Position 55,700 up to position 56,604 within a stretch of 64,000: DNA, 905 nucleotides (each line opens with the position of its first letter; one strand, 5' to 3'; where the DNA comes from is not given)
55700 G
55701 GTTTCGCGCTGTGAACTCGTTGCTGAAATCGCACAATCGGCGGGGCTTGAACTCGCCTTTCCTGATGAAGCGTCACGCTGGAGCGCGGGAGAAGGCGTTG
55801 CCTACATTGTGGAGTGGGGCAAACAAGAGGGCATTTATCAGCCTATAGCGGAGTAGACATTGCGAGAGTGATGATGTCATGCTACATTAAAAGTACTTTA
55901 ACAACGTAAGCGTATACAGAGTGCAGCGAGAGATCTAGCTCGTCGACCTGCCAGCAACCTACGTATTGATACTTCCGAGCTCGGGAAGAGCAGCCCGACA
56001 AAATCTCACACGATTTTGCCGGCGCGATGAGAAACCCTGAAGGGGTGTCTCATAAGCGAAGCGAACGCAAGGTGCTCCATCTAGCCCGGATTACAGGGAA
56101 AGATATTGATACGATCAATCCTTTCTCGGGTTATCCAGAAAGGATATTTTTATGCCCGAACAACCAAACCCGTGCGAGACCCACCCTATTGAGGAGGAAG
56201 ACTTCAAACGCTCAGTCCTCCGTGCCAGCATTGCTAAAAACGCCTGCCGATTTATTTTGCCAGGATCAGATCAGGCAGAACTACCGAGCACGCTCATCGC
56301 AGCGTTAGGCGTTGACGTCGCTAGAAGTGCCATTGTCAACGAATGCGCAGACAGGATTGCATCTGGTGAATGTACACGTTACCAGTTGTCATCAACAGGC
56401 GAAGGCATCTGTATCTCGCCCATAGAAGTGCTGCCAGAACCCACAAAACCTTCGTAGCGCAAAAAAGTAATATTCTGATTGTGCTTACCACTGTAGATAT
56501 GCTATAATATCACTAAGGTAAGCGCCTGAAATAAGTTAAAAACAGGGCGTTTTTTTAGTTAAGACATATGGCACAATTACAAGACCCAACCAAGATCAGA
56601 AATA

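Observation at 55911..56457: SAM-I-like riboswitch with a roughly 100-nt three-hairpin P3 expansion controlling an orphan 101-aa Cys-containing protein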

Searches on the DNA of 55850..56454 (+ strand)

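Call 3: search_rna_families(source=window, start=55850, end=56200, threshold=evalue, max_evalue=10, show_alignments=5)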
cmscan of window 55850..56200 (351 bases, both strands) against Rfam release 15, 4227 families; matches with E-value up to 10: 3.
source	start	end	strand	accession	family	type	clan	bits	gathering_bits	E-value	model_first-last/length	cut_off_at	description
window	55909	56109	+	RF00162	SAM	Cis-reg; riboswitch;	CL00012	29.3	44.4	9.7e-05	1-108/108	no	SAM riboswitch aptamer (S box leader)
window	55963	56055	+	RF02913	pemK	Cis-reg;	-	12.9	34.8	7.7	1-61/61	no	pemK RNA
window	55995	56061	-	RF01516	v-snoRNA-1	Gene; snRNA; snoRNA; CD-box;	-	11.7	75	7.5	1-65/65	no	Human herpesvirus 1 small nucleolar RNA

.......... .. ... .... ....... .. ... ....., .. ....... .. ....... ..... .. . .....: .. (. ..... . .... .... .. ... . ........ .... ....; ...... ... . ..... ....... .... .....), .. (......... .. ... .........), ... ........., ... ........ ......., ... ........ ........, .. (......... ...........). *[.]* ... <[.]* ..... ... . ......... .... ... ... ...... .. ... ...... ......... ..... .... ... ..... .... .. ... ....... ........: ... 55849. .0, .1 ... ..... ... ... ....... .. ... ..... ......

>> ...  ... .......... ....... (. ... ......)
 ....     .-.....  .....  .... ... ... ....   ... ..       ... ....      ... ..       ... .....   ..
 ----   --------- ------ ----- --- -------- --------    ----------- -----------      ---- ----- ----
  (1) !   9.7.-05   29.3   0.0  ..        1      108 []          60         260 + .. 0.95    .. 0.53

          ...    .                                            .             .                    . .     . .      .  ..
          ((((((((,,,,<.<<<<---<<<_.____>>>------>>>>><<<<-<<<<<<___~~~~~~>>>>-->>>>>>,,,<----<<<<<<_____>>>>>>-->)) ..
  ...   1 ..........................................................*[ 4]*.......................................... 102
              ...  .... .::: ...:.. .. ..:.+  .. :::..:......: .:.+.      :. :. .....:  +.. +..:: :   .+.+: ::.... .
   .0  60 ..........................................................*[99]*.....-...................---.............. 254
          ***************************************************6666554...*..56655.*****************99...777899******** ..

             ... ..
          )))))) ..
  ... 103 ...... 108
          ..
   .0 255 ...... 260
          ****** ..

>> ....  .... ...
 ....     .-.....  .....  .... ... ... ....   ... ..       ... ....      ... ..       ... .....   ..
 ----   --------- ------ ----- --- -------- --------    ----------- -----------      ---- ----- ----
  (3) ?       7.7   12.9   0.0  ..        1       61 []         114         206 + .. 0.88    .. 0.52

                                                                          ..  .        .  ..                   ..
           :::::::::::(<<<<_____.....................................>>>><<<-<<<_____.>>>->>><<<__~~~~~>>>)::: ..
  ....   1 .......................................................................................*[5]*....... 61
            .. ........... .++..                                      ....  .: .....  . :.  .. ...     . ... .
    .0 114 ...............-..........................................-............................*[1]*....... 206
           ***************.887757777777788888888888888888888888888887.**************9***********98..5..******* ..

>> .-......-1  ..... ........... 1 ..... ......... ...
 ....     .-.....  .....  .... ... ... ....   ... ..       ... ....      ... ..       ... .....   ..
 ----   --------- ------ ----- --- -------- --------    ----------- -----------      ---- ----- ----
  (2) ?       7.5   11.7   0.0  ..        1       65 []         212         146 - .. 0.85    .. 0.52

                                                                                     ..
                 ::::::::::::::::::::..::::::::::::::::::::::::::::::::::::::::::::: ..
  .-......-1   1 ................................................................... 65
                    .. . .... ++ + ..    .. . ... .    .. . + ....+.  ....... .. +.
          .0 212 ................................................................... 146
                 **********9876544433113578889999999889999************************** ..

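Call 13: search_dna_similar(query=window:55900-56160:+, collection=phages, mode=distant, max_evalue=0.01)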
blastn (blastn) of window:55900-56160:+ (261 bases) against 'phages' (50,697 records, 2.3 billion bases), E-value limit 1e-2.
No match.

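Call 30: search_rna_families(sources=[L004, L005, L006, L007, L008, L009, L010, L011, L012], threshold=evalue, max_evalue=0.1, show_alignments=10)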
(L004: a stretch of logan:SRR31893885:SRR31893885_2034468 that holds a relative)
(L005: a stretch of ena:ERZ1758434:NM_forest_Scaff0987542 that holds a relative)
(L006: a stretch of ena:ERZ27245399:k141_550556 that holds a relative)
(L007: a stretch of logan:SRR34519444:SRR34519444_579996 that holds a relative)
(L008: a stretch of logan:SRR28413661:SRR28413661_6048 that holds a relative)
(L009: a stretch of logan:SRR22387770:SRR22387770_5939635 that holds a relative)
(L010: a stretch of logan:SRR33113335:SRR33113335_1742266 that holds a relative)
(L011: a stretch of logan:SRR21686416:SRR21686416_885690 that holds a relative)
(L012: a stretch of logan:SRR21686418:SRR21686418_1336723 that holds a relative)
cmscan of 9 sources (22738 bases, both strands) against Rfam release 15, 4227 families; matches with E-value up to 0.1: 8.
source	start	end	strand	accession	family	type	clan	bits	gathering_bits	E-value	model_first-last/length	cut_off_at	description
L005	67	175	+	RF00162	SAM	Cis-reg; riboswitch;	CL00012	63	44.4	9.9e-13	1-108/108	no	SAM riboswitch aptamer (S box leader)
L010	775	882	+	RF00162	SAM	Cis-reg; riboswitch;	CL00012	61.7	44.4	2.5e-12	1-108/108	no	SAM riboswitch aptamer (S box leader)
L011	1457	1554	+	RF00162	SAM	Cis-reg; riboswitch;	CL00012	54.3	44.4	3.3e-10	1-108/108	no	SAM riboswitch aptamer (S box leader)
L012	500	597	+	RF00162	SAM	Cis-reg; riboswitch;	CL00012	54.3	44.4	3.3e-10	1-108/108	no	SAM riboswitch aptamer (S box leader)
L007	2905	3007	+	RF00162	SAM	Cis-reg; riboswitch;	CL00012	44.6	44.4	2.2e-07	1-108/108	no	SAM riboswitch aptamer (S box leader)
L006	258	357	+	RF00162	SAM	Cis-reg; riboswitch;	CL00012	39.7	44.4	6.1e-06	1-108/108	no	SAM riboswitch aptamer (S box leader)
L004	327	527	+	RF00162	SAM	Cis-reg; riboswitch;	CL00012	29.3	44.4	0.0063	1-108/108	no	SAM riboswitch aptamer (S box leader)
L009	1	108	+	RF00162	SAM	Cis-reg; riboswitch;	CL00012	26.2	44.4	0.051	6-108/108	5'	SAM riboswitch aptamer (S box leader)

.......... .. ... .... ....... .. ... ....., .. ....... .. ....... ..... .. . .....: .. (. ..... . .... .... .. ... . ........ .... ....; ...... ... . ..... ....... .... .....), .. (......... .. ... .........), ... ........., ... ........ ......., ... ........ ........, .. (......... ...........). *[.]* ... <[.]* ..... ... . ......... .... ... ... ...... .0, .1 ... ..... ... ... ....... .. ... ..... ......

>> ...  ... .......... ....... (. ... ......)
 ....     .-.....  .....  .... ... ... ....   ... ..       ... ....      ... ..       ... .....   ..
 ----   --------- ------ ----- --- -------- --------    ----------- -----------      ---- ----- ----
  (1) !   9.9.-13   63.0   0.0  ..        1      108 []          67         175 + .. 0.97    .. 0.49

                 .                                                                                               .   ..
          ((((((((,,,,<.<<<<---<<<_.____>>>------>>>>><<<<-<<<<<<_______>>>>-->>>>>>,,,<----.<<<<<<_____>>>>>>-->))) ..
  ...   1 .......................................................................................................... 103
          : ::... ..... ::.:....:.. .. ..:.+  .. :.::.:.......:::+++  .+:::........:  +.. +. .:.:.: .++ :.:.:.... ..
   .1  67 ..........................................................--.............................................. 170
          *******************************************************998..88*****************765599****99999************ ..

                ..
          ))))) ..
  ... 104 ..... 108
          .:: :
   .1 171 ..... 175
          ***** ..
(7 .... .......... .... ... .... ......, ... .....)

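Call 47: build_rna_model(alignment_id=A3)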
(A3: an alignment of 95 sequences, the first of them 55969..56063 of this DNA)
Model R1 built from alignment A3 (95 sequences, 103 columns); structure: RNAalifold consensus.
model positions 95; base pairs 23; branch points 1; effective number of sequences 1.97; information 0.602 bits per position. Calibrated on 0.2 Mb of random sequence (short: E-values are rough).
structure used (alignment columns):
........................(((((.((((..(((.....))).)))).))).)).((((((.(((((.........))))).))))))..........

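Call 48: search_with_rna_model(model_id=R1, source=window, max_evalue=1, show_alignments=2)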
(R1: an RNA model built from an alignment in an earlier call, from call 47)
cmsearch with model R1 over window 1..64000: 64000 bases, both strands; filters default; matches with E-value up to 1: 2.
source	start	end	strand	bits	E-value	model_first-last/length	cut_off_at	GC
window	55969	56063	+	83.2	4.4e-24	1-95/95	no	0.55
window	56027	56053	-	14.8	0.0073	59-85/95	no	0.48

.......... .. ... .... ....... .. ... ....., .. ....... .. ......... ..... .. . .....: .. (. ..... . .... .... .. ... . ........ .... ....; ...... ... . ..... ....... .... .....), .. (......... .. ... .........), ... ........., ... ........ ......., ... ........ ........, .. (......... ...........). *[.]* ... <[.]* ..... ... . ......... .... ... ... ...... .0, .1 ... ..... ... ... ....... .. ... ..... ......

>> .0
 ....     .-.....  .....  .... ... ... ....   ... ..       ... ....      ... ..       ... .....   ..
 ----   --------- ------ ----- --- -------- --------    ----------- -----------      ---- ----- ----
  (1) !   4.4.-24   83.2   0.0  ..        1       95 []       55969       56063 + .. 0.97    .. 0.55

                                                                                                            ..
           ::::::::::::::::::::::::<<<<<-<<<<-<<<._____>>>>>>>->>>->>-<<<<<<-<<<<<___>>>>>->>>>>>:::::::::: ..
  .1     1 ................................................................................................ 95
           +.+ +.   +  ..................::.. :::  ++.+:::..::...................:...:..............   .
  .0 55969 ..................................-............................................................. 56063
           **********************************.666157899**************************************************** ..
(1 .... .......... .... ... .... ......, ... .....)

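Call 50: search_with_rna_model(model_id=R1, sources=[L013, L014, L015, L016, L017, L018, L019, L020, L021, L022, L023, L024, L025, L026, L027, L028, L029, L030, L031, L032, L033, L034, L035, L036, L037, L038, L039, L040, L041, L042, L043, L044, L045, L046, L047, L048, L049, L050, L051, L052, L053, L054, L055, L056, L057, L058, L059, L060, L061, L062, L063, L064, L065, L066, L067, L068, L069, L070, L071, L072, L073, L074, L075, L076, L077, L078, L079, L080, L081, L082, L083, L084, L085, L086, L087, L088, L089, L090, L091, L092, L093, L094, L095, L096, L097, L098, L099, L100, L101, L102, L103, L104, L105, L106, L107, L108, L109, L110, L111, L112], max_evalue=0.01)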
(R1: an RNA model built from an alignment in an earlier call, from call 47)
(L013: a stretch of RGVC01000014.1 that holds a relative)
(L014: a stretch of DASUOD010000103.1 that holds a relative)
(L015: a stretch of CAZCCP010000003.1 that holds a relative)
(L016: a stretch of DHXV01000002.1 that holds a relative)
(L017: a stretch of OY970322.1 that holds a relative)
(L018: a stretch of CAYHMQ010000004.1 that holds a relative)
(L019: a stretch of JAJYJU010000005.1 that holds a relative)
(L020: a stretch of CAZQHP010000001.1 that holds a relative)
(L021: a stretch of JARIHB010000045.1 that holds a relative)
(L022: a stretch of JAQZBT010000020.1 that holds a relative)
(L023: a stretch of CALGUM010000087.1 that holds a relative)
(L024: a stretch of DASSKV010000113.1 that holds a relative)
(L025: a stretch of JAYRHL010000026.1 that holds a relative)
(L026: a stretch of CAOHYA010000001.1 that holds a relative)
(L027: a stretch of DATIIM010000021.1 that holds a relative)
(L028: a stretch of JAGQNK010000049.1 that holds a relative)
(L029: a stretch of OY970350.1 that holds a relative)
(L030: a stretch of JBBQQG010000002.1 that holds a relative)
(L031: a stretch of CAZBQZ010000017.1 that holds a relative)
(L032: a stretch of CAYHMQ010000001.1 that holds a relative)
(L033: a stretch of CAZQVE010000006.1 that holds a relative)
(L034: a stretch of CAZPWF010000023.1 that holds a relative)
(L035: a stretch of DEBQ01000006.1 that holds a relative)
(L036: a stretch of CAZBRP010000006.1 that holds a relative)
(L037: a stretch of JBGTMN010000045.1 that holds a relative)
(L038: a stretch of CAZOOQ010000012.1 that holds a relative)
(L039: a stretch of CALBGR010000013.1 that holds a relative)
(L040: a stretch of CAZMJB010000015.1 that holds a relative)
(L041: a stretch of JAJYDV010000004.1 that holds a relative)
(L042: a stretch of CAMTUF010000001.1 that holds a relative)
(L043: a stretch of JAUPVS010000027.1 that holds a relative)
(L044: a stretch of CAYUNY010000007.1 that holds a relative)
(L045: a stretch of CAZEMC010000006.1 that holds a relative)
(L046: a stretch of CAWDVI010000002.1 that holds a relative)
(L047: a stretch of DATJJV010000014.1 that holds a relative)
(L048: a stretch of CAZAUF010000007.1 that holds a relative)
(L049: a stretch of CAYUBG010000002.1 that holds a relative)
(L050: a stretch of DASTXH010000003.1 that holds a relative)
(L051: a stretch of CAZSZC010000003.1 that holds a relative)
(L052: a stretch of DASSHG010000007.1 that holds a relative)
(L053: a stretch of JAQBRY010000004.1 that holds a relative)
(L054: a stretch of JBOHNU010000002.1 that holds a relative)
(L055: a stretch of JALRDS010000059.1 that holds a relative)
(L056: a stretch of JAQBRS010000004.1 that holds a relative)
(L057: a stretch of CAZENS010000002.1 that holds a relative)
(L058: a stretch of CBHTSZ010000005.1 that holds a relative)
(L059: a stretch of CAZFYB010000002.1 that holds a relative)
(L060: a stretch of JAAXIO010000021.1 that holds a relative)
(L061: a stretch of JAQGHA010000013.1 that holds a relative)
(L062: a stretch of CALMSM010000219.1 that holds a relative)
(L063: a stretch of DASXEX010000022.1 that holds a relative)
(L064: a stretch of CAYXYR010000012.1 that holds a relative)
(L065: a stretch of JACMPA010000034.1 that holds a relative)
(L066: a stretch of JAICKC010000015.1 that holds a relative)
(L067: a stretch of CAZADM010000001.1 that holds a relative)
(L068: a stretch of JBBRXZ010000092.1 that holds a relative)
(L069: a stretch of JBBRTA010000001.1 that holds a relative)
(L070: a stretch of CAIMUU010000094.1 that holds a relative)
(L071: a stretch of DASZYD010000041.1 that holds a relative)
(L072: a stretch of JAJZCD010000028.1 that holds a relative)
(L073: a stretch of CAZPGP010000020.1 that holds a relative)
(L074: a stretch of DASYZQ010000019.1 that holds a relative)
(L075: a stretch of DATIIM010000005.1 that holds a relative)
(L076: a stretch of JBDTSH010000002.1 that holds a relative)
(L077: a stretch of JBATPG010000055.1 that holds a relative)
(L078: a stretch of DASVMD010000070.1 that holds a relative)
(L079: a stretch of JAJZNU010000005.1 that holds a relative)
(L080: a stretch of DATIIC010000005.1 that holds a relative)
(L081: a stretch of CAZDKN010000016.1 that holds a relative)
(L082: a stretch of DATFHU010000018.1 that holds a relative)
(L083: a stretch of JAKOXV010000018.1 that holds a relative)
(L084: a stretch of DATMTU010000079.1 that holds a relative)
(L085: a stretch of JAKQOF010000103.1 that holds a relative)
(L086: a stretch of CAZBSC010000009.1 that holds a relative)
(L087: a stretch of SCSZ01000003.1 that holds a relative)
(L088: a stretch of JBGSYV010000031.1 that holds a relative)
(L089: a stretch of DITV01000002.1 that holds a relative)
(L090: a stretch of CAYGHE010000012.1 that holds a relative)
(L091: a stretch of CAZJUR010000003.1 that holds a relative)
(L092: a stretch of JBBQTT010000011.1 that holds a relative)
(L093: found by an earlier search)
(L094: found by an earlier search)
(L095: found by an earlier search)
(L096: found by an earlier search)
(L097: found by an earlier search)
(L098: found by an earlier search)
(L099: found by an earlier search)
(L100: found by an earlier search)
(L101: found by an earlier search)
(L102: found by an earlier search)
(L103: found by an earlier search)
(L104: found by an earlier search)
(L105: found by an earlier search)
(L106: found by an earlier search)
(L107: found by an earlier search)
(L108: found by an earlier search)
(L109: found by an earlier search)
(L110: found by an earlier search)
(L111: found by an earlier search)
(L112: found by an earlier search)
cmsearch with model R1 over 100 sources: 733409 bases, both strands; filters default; matches with E-value up to 0.01: 2.
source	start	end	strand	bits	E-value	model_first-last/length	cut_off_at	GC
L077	5042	5137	-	81.4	1.9e-22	1-95/95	no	0.49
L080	4985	5080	+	38.6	3.6e-09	1-95/95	no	0.6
